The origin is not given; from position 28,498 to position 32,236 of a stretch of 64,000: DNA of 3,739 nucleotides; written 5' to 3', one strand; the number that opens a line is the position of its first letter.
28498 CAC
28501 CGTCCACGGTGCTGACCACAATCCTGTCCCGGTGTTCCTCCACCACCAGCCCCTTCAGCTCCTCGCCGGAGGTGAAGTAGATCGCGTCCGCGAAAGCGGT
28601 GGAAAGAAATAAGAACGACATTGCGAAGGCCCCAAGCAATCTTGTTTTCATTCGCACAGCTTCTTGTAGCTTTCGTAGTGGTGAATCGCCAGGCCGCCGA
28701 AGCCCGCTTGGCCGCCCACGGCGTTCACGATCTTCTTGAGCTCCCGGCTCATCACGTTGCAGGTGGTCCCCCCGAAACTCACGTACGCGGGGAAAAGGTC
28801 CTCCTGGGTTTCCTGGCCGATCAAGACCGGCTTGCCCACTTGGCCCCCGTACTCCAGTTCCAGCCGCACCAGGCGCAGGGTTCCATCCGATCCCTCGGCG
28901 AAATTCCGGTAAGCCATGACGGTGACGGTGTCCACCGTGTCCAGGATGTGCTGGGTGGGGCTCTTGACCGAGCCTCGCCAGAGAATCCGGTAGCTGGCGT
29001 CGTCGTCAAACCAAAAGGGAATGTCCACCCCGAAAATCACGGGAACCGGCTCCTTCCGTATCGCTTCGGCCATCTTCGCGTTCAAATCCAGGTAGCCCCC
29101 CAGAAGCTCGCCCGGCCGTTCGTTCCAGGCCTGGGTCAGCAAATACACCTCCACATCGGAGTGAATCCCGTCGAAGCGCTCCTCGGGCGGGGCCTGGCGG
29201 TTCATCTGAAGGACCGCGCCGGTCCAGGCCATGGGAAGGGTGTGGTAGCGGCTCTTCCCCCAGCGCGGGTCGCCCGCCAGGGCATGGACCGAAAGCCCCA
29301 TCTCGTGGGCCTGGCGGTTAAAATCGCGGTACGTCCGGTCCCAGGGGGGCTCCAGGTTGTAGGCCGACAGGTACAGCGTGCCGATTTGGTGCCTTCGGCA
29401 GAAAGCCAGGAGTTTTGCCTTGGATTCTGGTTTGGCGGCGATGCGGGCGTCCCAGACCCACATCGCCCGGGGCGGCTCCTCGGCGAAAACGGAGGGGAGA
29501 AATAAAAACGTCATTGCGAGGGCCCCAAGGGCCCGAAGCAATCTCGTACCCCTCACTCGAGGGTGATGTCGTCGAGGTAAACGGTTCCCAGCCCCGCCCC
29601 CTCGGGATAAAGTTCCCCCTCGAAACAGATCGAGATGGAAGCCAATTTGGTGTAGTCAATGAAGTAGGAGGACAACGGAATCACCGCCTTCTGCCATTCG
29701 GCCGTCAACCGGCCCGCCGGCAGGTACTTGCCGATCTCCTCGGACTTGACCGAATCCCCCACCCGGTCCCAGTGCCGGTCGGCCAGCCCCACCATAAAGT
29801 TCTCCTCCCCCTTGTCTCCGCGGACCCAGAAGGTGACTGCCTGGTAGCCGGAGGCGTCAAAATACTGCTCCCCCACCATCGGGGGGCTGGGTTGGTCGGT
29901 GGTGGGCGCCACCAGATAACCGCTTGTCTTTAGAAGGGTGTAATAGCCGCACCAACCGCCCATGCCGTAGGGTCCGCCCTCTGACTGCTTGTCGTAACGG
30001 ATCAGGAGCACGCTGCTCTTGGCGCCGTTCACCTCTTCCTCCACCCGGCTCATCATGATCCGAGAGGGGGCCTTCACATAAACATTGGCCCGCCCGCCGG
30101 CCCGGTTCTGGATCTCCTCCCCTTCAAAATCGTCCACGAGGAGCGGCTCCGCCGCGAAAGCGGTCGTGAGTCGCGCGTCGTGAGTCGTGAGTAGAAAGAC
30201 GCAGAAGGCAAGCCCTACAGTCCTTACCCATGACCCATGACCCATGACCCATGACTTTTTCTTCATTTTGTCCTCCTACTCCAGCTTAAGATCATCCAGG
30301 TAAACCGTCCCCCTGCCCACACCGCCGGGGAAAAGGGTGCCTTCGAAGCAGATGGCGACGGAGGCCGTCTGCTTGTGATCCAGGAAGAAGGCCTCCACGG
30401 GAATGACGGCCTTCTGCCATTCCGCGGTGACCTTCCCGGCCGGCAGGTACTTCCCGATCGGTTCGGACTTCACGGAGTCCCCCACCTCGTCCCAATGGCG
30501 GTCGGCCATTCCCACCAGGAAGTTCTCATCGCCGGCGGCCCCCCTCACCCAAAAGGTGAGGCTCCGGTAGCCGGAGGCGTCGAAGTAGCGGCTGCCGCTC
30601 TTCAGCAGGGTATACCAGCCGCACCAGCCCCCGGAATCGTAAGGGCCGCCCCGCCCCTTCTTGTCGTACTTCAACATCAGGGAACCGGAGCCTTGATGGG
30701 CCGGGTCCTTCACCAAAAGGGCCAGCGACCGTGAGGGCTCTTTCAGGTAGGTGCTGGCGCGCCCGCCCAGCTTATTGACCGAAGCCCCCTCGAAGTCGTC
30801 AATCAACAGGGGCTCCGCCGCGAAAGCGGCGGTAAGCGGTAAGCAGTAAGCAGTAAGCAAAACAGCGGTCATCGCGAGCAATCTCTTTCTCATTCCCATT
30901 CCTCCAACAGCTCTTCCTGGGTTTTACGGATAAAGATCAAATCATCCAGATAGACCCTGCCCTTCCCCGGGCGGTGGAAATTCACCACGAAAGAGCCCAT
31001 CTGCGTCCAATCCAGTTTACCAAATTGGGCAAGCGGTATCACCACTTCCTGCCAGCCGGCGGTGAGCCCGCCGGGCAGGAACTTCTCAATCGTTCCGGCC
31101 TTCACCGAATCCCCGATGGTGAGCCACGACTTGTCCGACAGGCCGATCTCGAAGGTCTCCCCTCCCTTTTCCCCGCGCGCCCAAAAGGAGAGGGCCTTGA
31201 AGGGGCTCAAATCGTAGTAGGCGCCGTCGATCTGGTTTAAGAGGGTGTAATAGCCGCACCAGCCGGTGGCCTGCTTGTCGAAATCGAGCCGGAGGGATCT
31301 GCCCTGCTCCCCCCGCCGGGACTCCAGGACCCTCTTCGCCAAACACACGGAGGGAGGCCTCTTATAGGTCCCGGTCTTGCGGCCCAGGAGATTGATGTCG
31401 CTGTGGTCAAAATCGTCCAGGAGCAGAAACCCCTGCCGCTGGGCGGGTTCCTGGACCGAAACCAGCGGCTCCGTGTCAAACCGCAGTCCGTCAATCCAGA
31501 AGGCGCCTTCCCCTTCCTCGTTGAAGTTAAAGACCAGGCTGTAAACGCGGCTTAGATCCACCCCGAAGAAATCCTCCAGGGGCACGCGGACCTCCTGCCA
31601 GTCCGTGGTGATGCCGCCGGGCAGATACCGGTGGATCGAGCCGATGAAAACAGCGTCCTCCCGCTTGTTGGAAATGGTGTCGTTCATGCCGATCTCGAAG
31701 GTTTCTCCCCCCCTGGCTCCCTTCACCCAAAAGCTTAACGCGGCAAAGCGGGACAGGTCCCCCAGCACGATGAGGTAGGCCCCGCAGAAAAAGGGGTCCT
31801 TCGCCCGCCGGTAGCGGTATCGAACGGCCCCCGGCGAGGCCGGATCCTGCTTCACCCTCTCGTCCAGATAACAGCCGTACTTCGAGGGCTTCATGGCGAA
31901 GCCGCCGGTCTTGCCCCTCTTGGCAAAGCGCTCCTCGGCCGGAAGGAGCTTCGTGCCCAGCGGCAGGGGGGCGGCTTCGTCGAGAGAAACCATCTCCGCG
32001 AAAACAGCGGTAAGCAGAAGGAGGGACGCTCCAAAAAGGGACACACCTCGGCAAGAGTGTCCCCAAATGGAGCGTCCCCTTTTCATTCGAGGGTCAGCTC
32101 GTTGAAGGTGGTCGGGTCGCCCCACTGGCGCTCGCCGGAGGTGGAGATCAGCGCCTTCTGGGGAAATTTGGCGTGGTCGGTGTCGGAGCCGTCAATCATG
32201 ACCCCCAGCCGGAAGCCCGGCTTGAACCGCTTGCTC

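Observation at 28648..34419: Block of five secreted paralogs shuffling a CBM-like module, a TIM-barrel GH-like domain and a CBM9-like domain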

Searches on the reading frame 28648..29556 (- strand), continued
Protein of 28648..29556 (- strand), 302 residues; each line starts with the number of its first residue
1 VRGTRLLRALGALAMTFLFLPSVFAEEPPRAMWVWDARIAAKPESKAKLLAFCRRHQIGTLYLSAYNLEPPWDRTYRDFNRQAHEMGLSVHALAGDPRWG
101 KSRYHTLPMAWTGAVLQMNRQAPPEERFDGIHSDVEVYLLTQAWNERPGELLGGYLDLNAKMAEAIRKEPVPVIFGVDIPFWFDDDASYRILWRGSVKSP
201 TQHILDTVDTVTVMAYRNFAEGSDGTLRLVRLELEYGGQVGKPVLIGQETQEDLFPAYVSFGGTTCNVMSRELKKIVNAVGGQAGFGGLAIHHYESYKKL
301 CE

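Call 55: search_solved_structures(query=A6, max_evalue=10, show_alignments=4)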
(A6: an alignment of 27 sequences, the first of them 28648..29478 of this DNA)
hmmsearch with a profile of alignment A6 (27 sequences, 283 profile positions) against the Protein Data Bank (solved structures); distinct sequences matched with E-value up to 10: 5.
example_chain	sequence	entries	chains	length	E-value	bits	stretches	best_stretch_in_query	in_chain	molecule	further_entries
10yv_A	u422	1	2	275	1.1e-29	107.1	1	5-278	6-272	Putative GH97 from Cellulomonas fimi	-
8wp6_A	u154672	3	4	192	0.35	13.5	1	190-268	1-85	TetR family transcriptional regulator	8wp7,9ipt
1wzn_A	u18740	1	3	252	1.3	11.6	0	17-99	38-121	SAM-dependent methyltransferase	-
5jh8_A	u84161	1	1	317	1.3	11.6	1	69-194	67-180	Probable chitinase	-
1iv0_A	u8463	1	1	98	1.9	11.1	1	18-71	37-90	hypothetical protein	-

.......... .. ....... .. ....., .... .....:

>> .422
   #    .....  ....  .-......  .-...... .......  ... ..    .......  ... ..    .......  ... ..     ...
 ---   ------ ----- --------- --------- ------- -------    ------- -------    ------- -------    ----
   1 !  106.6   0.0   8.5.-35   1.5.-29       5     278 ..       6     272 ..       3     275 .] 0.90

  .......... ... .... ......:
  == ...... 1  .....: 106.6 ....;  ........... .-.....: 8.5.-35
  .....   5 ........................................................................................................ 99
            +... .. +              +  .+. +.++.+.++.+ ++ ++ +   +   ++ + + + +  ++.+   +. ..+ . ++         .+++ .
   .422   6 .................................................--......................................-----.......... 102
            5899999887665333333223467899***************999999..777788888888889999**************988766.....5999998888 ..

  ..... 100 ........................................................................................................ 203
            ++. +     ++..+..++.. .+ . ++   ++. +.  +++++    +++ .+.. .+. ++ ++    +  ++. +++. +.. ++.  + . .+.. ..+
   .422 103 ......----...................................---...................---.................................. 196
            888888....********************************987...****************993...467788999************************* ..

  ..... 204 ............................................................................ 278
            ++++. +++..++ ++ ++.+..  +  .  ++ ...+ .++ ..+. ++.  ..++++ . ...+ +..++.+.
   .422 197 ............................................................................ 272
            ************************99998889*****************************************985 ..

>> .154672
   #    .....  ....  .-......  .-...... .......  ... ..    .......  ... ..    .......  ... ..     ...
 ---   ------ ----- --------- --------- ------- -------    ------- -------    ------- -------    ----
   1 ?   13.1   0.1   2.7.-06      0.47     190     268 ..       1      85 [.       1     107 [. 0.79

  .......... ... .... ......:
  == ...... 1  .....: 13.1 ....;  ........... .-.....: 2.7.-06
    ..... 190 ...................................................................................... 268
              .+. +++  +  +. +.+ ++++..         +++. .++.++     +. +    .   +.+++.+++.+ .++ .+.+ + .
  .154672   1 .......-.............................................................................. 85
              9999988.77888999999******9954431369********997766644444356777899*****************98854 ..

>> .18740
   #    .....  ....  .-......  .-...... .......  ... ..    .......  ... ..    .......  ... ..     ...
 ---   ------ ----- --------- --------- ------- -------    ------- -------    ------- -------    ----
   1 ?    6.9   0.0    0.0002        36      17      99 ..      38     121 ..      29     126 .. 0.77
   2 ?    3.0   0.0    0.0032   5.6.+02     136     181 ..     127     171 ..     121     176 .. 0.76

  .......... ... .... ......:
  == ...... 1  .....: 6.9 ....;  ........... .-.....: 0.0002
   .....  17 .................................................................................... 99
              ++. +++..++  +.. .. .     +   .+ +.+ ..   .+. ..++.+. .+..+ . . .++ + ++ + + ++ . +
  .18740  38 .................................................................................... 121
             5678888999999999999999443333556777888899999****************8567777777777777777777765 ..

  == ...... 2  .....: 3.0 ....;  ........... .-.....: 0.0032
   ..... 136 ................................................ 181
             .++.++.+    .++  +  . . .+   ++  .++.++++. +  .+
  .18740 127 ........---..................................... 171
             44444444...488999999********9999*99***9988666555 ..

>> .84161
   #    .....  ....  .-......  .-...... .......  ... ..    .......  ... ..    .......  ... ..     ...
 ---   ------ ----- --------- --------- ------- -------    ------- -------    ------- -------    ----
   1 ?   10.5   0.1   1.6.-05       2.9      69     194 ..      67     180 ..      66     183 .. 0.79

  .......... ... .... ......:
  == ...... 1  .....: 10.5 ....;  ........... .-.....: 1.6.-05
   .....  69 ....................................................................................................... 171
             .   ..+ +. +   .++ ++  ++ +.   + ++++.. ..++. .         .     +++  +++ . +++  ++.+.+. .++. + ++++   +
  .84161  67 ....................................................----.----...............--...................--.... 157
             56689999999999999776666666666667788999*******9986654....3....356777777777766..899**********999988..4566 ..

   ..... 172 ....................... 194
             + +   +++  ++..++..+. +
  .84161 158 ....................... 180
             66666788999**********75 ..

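Call 89: search_protein_families(library=pfam, alignment_id=A6, max_evalue=1)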
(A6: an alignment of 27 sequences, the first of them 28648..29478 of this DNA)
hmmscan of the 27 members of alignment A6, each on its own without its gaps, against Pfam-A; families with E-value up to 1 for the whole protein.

A. member 1, window:28648-29478:- (276 aa): 0 families

B. families by the number of members that match (of 27 scanned): 18 families
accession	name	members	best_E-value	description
PF00704.34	Glyco_hydro_18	5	1.5e-07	Glycosyl hydrolases family 18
PF18419.6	ATP-grasp_6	2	0.072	ATP-grasp-like domain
PF14417.12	MEDS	2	0.11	MEDS: MEthanogen/methylotroph, DcmR Sensory domain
PF16141.11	GH18_BT1044-like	1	0.0006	Glycoside hydrolase family 18, BT1044-like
PF05368.20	NmrA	1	0.0029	NmrA-like family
PF18293.6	Caprin-1_dimer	1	0.0032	Caprin-1 dimerization domain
PF06046.19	Sec6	1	0.0068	Exocyst complex component Sec6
PF08156.18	NOP5NT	1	0.011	NOP5NT (NUC127) domain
PF00897.23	Orbi_VP7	1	0.05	Orbivirus inner capsid protein VP7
PF02844.21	GARS_N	1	0.064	Phosphoribosylglycinamide synthetase, N domain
PF01075.23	Glyco_transf_9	1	0.084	Glycosyltransferase family 9 (heptosyltransferase)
PF09478.16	CBM49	1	0.09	Carbohydrate binding domain CBM49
PF02870.21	Methyltransf_1N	1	0.11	6-O-methylguanine DNA methyltransferase, ribonuclease-like domain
PF19074.5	DUF5770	1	0.12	Family of unknown function (DUF5770)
PF19742.4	DUF6231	1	0.14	Family of unknown function (DUF6231)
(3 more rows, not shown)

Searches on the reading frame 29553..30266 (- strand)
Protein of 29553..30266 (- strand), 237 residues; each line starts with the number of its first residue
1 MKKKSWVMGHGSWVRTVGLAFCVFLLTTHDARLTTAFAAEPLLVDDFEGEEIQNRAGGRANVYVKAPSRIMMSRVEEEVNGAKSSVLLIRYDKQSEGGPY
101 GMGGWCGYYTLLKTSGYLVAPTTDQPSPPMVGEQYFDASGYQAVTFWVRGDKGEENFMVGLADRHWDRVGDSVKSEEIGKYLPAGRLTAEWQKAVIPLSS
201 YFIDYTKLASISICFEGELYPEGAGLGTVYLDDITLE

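Call 3: search_protein_families(library=pfam, proteins=[window:29553-30266:-], max_evalue=1)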
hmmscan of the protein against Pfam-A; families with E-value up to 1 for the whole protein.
window:29553-30266:- (237 aa): 1 family
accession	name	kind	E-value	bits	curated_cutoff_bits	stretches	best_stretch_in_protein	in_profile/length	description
PF21582.3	CBM30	-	9.1e-06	26.2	27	1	143-200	77-133/170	Carbohydrate binding domain 30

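Call 4: search_protein_families(library=ncbifam, proteins=[window:29553-30266:-], max_evalue=1)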
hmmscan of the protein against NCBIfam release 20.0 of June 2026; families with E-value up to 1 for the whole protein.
window:29553-30266:- (237 aa): 0 families

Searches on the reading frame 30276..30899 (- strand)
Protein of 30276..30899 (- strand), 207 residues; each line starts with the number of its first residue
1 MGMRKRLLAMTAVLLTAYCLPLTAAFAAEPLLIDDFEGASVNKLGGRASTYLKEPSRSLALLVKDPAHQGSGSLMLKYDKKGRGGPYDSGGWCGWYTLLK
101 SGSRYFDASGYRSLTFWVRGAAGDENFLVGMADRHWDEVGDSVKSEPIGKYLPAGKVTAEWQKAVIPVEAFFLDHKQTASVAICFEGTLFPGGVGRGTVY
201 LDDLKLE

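Call 3: search_protein_families(library=pfam, proteins=[window:30276-30899:-], max_evalue=1)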
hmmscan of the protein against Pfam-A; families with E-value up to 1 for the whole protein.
window:30276-30899:- (207 aa): 3 families
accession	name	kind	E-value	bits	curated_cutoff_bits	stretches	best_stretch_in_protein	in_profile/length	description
PF21582.3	CBM30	-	3.3e-06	27.6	27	1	113-205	77-167/170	Carbohydrate binding domain 30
PF03425.19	CBM_11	-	0.017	15.6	27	1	27-134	9-103/182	Carbohydrate binding domain (family 11)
PF08547.18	CIA30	-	0.14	12.7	24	1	72-174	41-121/157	Complex I intermediate-associated protein 30 (CIA30)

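Call 4: search_protein_families(library=ncbifam, proteins=[window:30276-30899:-], max_evalue=1)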
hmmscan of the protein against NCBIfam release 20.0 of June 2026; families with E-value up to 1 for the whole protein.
window:30276-30899:- (207 aa): 0 families

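Call 36: find_homologous_proteins(query=window:30276-30899:-, max_evalue=0.001)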
Query window:30276-30899:- (207 aa): 302 proteins with E <= 0.001 among 590 candidates; the best 120 are listed.
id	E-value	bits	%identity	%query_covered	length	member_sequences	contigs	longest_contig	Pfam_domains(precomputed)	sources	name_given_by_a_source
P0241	2.8e-135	467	100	99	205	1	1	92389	PF21582.4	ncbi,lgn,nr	ncbi:MAG: hypothetical protein HYS41_04510 [Candidatus Omnitrophica bacterium]|nr:hypothetical prote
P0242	4.8e-108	378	85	90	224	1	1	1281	PF21582.4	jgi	jgi:hypothetical protein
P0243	7.0e-102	357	76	98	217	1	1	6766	PF21582.4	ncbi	-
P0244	1.9e-99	349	82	85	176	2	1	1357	PF21582.4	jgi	-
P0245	1.1e-92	327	68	99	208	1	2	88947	PF21582.4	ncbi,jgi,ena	-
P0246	7.1e-90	318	67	95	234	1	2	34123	PF21582.4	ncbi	-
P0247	1.2e-89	317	67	98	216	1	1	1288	PF21582.4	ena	-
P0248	2.9e-89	316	66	99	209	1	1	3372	PF21582.4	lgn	-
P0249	7.3e-89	315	70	93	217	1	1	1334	PF21582.4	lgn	-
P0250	2.4e-88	313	67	99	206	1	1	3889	PF21582.4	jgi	jgi:hypothetical protein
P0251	4.2e-88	312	71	88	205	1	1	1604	PF21582.4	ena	-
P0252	5.3e-88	312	69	97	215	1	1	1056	PF21582.4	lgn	-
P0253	5.6e-88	312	70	90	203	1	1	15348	PF21582.4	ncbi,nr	ncbi:MAG: hypothetical protein HYZ90_02560 [Candidatus Omnitrophica bacterium]|nr:hypothetical prote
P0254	7.3e-88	312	66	97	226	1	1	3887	PF03425.20,PF21582.4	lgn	-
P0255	1.5e-87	311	69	87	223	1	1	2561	-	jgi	jgi:hypothetical protein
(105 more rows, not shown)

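Call 44: predict_structure(alignment_id=A4)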
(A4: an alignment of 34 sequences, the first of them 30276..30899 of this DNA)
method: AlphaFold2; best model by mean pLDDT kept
length: 207 residues; sequences in the alignment: 34
mean_pLDDT: 91.7   pTM: 0.82
mean pLDDT of the five models: 91.7, 90.4, 88.4, 87.9, 86.3
residues with pLDDT >= 90: 155; 70-90: 43; 50-70: 9; < 50: 0
segments of 3 or more residues with pLDDT < 50: none
pLDDT, mean of each block of 10 residues (from residue 1): 76 79 71 91 94 95 92 96 90 95 94 98 98 88 92 98 98 95 94 96 97
secondary structure, 60 per line:
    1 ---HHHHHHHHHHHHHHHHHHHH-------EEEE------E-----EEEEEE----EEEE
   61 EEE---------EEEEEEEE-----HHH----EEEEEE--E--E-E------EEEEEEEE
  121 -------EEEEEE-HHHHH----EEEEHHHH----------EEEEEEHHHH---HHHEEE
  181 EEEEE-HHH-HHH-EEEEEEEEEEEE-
elements in order: H4-23 E31-34 E47-52 E57-63 E73-80 E93-98 E113-120 E128-133 H135-139 E144-147 H148-151 E162-167 H168-171 E178-185 E195-206

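Call 47: fold_search(model_id=the predicted structure, library=pdb)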
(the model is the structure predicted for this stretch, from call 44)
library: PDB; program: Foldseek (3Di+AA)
matches with E <= 10: 730; with E <= 0.001: 58
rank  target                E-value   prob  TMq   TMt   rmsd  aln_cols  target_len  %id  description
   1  1v0a                  1.0e-08  1.00  0.63  0.76   2.7       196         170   17  Family 11 Carbohydrate-Binding Module of cellulosomal cellulase Lic26A-Cel5E of Clostridium thermocellum (released 2005-01-12)
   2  6r31_A                1.1e-08  1.00  0.61  0.73   3.0       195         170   16  Family 11 Carbohydrate-Binding Module from Clostridium thermocellum in complex with beta-1,3-1,4-mixed-linked tetrasac (released 2020-02-05)
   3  6r3m_A                1.1e-08  1.00  0.62  0.72   3.2       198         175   17  Family 11 Carbohydrate-Binding Module from Clostridium thermocellum in complex with beta-1,3-1,4-mixed-linked tetrasac (released 2020-02-05)
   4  1wzx_B                3.2e-08  1.00  0.60  0.69   4.2       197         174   19  Crystal Structure of Family 30 Carbohydrate Binding Module. (released 2005-03-22)
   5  1wmx_B                6.6e-08  1.00  0.62  0.65   4.4       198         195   19  Crystal Structure of Family 30 Carbohydrate Binding Module (released 2004-08-03)
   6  2c24_A                7.0e-08  1.00  0.60  0.70   4.5       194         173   20  FAMILY 30 CARBOHYDRATE-BINDING MODULE OF CELLULOSOMAL CELLULASE CEL9D- CEL44B OF CLOSTRIDIUM THERMOCELLUM (released 2005-11-22)
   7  2c24_B                7.4e-08  1.00  0.57  0.66   4.7       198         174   19  FAMILY 30 CARBOHYDRATE-BINDING MODULE OF CELLULOSOMAL CELLULASE CEL9D- CEL44B OF CLOSTRIDIUM THERMOCELLUM (released 2005-11-22)
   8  1wmx_A                7.8e-08  1.00  0.62  0.72   3.9       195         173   19  Crystal Structure of Family 30 Carbohydrate Binding Module (released 2004-08-03)
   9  1wzx_A                8.2e-08  1.00  0.59  0.69   4.3       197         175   19  Crystal Structure of Family 30 Carbohydrate Binding Module. (released 2005-03-22)
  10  7zkq_A                1.1e-07  1.00  0.62  0.60   4.0       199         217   16  Early Pp module assembly intermediate of complex I (released 2022-11-23)
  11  5z06_B                1.2e-06  1.00  0.56  0.18   4.9       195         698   17  Crystal structure of beta-1,2-glucanase from Parabacteroides distasonis (released 2018-05-30)
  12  7t7y                  2.5e-06  1.00  0.51  0.66   6.5       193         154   14  The crystal structure of family 8 carbohydrate-binding module from Dictyostelium discoideum complexed with iodine atoms (released 2022-04-20)
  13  5z06_A                3.5e-06  1.00  0.57  0.18   4.9       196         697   16  Crystal structure of beta-1,2-glucanase from Parabacteroides distasonis (released 2018-05-30)
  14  7zkp_A                4.1e-06  1.00  0.62  0.59   4.1       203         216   15  Late assembly intermediate of the proximal proton pumping module of complex I with assembly factors NDUFAF1 and CIA84 (released 2022-11-23)
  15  4bq2_D                9.0e-06  1.00  0.49  0.16   5.0       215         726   11  Structural analysis of an exo-beta-agarase (released 2013-08-14)
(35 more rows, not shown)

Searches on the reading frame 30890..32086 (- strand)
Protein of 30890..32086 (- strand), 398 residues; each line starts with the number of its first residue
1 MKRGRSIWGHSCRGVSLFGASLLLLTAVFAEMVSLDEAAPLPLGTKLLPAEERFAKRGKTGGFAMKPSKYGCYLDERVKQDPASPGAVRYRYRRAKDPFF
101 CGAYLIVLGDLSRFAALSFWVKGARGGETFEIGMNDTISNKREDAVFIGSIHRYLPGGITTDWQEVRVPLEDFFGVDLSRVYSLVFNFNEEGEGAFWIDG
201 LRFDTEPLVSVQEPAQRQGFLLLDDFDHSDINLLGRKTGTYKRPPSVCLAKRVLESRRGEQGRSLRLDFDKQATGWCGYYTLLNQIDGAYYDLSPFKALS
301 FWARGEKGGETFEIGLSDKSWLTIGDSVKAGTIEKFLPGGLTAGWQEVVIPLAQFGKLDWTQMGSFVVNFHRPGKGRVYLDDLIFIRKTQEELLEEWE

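Call 3: search_protein_families(library=pfam, proteins=[window:30890-32086:-], max_evalue=1)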
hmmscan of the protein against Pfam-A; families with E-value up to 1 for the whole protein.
window:30890-32086:- (398 aa): 3 families
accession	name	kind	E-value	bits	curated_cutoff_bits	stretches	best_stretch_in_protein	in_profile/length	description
PF21582.3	CBM30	-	1.7e-18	67.6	27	2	116-203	77-168/170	Carbohydrate binding domain 30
PF03425.19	CBM_11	-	2e-05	25.2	27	2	254-357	43-137/182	Carbohydrate binding domain (family 11)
PF08547.18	CIA30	-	0.016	15.7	24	1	272-356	47-119/157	Complex I intermediate-associated protein 30 (CIA30)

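Call 4: search_protein_families(library=ncbifam, proteins=[window:30890-32086:-], max_evalue=1)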
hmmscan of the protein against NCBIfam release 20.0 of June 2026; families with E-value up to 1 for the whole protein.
window:30890-32086:- (398 aa): 0 families
